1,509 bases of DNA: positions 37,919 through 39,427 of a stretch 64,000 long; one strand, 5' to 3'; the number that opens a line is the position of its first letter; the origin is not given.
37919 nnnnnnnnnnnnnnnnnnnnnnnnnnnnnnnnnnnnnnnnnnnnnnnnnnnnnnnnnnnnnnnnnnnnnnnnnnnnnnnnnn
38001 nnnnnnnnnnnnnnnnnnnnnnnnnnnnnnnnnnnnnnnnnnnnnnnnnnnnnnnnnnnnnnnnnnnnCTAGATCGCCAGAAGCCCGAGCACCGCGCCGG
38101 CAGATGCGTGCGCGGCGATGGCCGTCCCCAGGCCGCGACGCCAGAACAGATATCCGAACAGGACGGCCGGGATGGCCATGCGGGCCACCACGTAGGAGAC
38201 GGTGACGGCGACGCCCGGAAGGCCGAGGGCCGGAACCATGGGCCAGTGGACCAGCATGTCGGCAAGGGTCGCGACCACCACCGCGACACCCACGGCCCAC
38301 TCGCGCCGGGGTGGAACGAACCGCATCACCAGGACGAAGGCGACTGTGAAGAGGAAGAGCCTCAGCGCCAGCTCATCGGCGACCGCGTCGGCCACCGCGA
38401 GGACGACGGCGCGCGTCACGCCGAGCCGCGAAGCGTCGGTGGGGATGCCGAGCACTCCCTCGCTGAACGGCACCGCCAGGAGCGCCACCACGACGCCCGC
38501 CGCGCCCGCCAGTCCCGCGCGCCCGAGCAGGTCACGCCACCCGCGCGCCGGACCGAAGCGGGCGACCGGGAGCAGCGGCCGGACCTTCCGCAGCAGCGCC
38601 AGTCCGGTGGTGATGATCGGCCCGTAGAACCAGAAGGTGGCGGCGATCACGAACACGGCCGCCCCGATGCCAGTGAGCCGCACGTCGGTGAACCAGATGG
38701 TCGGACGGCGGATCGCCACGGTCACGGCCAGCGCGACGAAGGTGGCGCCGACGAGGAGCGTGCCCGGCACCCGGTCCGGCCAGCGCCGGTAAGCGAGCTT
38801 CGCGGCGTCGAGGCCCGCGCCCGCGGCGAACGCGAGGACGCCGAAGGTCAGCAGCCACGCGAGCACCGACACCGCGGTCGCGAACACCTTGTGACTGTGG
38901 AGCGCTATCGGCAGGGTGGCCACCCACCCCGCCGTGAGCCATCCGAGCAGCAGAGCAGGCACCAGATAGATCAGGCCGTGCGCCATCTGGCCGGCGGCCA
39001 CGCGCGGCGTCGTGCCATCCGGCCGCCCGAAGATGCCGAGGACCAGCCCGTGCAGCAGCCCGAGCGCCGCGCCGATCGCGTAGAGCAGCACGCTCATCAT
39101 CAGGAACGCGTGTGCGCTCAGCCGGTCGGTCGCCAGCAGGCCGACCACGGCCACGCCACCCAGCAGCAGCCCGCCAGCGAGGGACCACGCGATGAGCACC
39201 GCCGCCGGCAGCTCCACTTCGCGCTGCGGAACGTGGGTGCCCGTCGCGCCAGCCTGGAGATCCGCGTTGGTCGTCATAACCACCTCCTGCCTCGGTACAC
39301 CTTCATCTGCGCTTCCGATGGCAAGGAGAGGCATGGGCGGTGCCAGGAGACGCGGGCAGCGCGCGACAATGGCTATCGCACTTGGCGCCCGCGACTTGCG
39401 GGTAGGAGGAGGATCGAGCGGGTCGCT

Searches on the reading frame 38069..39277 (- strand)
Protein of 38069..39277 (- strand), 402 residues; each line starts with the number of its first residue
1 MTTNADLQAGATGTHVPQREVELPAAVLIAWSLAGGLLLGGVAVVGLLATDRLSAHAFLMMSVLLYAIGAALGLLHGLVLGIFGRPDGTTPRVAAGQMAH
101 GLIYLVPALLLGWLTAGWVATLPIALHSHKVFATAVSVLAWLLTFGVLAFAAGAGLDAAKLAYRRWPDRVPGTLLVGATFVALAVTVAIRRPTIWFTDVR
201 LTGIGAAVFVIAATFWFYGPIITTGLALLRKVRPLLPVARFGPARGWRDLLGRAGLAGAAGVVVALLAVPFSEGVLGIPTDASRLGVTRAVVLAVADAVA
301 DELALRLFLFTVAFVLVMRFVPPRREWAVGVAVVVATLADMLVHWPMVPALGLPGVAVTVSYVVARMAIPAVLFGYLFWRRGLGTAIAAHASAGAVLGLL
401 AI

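Call 23: search_protein_families(library=ncbifam, proteins=[window:38069-39277:-], max_evalue=0.01)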
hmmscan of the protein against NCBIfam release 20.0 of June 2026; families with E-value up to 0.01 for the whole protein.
window:38069-39277:- (402 aa): 0 families

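Call 38: search_protein_families(library=pfam, proteins=[window:38069-39277:-])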
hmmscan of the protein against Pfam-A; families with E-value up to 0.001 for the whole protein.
window:38069-39277:- (402 aa): 0 families

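Call 63: search_protein_families(library=pfam, proteins=[window:38069-39277:-], max_evalue=10)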
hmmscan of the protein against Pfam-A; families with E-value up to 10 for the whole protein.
window:38069-39277:- (402 aa): 0 families

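Call 65: find_homologous_proteins(query=window:38069-39277:-, max_evalue=0.00001)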
Query window:38069-39277:- (402 aa): 148 proteins with E <= 0.00001 among 8000 candidates; the best 120 are listed.
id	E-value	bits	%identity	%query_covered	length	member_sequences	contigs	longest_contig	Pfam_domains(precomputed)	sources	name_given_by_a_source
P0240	1.1e-237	807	98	100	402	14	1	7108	-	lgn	-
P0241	3.4e-188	644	79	100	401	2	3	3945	-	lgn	-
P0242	1.6e-184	632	76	95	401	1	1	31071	-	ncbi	-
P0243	1.2e-150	520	66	94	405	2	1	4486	-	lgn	-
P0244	1.2e-137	478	60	92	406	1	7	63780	-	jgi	jgi:hypothetical protein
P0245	2.0e-137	477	59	95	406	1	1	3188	-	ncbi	-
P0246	2.6e-137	476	61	91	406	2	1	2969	-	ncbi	-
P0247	3.2e-137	476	59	95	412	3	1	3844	-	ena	-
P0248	6.8e-137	475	60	91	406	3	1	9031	-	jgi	jgi:hypothetical protein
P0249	3.6e-136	473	60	93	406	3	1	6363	-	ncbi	-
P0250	5.5e-135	469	58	94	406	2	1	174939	-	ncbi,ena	-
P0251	1.8e-134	467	61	96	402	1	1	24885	-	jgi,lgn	jgi:hypothetical protein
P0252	3.3e-134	466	60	91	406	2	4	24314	-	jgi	jgi:hypothetical protein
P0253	4.9e-134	466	60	92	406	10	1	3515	-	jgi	-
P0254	5.0e-134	466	58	95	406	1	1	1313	-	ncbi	-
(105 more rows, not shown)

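Call 75: predict_structure(alignment_id=A5)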
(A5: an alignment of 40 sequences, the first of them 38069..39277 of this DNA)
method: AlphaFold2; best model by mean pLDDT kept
length: 402 residues; sequences in the alignment: 40
mean_pLDDT: 88.2   pTM: 0.79
mean pLDDT of the five models: 88.2, 86.4, 85.2, 85.0, 83.4
residues with pLDDT >= 90: 231; 70-90: 142; 50-70: 13; < 50: 16
segments of 3 or more residues with pLDDT < 50: 1-4, 6-10, 12-18
pLDDT, mean of each block of 10 residues (from residue 1): 46 49 92 96 88 88 95 95 95 96 96 96 95 97 97 95 94 94 95 86 92 91 91 82 76 91 90 85 90 88 84 90 84 91 85 86 90 90 87 80 64
secondary structure, 60 per line:
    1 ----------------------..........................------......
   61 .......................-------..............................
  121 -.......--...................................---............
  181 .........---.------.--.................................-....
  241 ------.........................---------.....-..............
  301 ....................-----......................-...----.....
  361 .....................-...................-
elements in order: H23-48 H55-83 H91-120 H122-128 H131-165 H169-189 H203-235 H237-240 H247-271 H281-285 H287-320 H326-347 H356-381 H383-401

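Call 79: fold_search(model_id=the predicted structure, library=pdb)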
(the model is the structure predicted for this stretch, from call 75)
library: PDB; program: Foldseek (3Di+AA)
matches with E <= 10: 89; with E <= 0.001: 0
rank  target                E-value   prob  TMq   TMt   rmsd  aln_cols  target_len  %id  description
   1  9b49_A                4.1e-01  0.13  0.13  0.13  21.0       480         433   14  K459Q variant of P. indica phosphate transporter (released 2025-03-26)
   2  8qv6_A                6.7e-01  0.13  0.15  0.15  20.3       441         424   13  Structure of human SPNS2 in DDM (released 2025-02-19)
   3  8t6a                  7.0e-01  0.12  0.15  0.15  22.2       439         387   14  Human VMAT2 in complex with reserpine (released 2023-11-01)
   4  6fhz                  7.9e-01  0.09  0.14  0.13  23.0       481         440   13  Inward-facing conformation of a multidrug resistance MATE family transporter of the MOP superfamily. (released 2019-05-08)
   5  3w4t                  8.2e-01  0.06  0.10  0.09  23.6       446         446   12  Crystal structure of MATE P26A mutant (released 2013-04-03)
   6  4zw9                  8.6e-01  0.13  0.16  0.14  24.8       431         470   14  Crystal structure of human GLUT3 bound to D-glucose in the outward-occluded conformation at 1.5 angstrom (released 2015-07-22)
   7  3vvp_A                8.9e-01  0.10  0.14  0.14  17.6       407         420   17  Crystal structure of MATE in complex with Br-NRF (released 2013-04-03)
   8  3vvn                  9.3e-01  0.10  0.14  0.13  21.5       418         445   13  Crystal structure of MATE in the straight conformation (released 2013-04-03)
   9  8tgj_B                9.7e-01  0.08  0.13  0.13  24.4       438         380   15  VMAT1 dimer in unbound form and with reserpine (released 2024-03-20)
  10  6hfb_C                1.1e+00  0.05  0.10  0.09  23.5       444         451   15  Outward-facing conformation of a multidrug resistance MATE family transporter of the MOP superfamily. (released 2019-06-12)
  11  4z3n                  1.2e+00  0.09  0.15  0.14  22.0       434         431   13  Crystal structure of the MATE transporter ClbM (released 2016-01-13)
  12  6zgb_A                1.2e+00  0.08  0.14  0.14  21.6       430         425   14  glutamate transporter homologue Glttk in complex with a photo cage compound (released 2021-01-27)
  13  7sp5_A                1.3e+00  0.07  0.14  0.13  22.3       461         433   13  Crystal Structure of a Eukaryotic Phosphate Transporter (released 2021-11-17)
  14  6gwh                  1.4e+00  0.08  0.15  0.14  19.2       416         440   15  Outward-facing conformation of a multidrug resistance MATE family transporter of the MOP superfamily. (released 2019-06-05)
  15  6idp                  1.6e+00  0.08  0.15  0.14  19.3       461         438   12  Crystal structure of Vibrio cholerae MATE transporter VcmN in the straight form (released 2019-01-16)
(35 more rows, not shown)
